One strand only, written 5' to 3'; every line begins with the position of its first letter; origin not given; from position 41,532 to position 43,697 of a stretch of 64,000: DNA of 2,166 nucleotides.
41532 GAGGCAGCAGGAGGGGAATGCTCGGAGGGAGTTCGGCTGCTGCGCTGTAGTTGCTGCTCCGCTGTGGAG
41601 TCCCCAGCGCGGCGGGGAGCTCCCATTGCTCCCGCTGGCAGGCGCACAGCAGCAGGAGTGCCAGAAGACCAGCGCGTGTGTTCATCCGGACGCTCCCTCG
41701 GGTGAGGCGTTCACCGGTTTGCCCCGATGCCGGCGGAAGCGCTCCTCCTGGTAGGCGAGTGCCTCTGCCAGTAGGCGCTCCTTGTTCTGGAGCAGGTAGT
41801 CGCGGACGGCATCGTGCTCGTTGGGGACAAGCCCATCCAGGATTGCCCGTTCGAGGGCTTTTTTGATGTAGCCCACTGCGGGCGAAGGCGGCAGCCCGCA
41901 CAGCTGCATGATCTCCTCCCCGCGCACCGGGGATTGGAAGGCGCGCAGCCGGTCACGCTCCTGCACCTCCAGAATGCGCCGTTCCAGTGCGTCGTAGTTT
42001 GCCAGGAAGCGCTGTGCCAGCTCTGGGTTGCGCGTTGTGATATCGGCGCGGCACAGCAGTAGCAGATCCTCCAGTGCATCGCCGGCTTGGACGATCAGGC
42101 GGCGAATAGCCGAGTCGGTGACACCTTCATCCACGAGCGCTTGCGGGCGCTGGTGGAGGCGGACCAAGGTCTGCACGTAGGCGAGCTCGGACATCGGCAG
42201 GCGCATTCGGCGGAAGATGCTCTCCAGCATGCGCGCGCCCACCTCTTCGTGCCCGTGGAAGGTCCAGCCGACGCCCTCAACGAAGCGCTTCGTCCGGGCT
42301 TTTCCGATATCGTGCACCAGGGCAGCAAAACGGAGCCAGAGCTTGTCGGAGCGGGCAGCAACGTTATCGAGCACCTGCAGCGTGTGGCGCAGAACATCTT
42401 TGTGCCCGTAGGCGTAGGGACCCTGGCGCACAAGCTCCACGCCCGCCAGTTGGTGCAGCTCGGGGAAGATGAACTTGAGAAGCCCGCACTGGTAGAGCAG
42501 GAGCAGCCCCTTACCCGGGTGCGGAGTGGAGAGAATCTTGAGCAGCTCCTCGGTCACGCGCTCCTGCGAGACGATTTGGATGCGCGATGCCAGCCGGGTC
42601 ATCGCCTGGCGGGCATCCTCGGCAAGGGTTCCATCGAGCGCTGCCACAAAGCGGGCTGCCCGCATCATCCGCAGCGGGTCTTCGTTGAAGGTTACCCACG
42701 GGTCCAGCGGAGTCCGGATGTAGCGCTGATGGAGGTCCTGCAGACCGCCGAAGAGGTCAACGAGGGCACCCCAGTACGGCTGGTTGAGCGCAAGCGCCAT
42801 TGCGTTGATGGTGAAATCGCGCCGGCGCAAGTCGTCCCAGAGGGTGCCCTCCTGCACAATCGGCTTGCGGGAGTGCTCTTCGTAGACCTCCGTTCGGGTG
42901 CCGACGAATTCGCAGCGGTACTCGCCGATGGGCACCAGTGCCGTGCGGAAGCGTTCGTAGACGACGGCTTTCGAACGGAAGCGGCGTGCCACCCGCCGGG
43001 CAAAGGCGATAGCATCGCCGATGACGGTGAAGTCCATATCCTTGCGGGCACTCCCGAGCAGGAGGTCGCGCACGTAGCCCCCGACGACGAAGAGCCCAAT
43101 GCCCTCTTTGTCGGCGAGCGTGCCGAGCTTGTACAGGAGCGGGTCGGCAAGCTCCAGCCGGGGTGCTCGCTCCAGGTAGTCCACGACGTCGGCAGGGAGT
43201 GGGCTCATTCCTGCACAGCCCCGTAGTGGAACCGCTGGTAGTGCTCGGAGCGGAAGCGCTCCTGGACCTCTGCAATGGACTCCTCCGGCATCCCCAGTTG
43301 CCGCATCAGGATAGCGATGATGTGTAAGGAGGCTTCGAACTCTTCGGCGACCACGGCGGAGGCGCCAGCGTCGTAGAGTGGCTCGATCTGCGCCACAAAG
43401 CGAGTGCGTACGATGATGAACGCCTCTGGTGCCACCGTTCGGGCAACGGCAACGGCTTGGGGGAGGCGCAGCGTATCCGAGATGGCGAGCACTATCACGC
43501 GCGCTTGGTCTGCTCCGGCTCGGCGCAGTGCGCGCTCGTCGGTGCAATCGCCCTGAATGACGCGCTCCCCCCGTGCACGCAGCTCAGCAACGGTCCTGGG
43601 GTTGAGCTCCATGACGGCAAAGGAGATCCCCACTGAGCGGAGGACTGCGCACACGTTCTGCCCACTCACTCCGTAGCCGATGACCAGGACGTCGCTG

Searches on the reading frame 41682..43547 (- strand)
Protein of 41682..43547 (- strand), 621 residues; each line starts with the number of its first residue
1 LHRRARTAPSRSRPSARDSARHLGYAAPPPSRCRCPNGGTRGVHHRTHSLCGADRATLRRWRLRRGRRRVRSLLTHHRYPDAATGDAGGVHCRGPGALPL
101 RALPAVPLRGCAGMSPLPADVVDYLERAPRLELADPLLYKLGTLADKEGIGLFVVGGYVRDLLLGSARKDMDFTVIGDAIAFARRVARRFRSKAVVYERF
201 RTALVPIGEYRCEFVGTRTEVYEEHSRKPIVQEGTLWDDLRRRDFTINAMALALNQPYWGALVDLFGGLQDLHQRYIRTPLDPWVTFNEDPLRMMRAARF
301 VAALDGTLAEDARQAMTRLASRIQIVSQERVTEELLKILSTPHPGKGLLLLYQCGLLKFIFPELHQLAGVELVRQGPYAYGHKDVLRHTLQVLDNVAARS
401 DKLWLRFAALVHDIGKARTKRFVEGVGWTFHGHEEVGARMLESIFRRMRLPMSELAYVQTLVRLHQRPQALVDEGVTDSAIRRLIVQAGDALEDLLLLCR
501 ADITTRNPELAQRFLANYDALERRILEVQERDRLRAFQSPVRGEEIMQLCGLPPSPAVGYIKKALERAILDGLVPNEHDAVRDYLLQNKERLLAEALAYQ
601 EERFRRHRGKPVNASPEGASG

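Call 58: search_protein_families(library=pfam, proteins=[window:41682-43547:-], max_evalue=0.01)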
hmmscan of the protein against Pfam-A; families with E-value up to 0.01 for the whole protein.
window:41682-43547:- (621 aa): 4 families
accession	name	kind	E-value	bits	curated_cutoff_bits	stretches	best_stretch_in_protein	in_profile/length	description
PF01743.26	PolyA_pol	-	5.6e-26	91.8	23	1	152-278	1-126/126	Poly A polymerase head domain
PF12627.12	PolyA_pol_RNAbd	-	4e-19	68.6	22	1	307-365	3-61/64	Probable RNA and SrmB- binding site of polymerase A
PF01966.28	HD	-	1.2e-11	45.3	22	1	385-492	1-113/116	HD domain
PF13735.12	tRNA_NucTran2_2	-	0.001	19.5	27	1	541-583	105-147/149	tRNA nucleotidyltransferase domain 2 putative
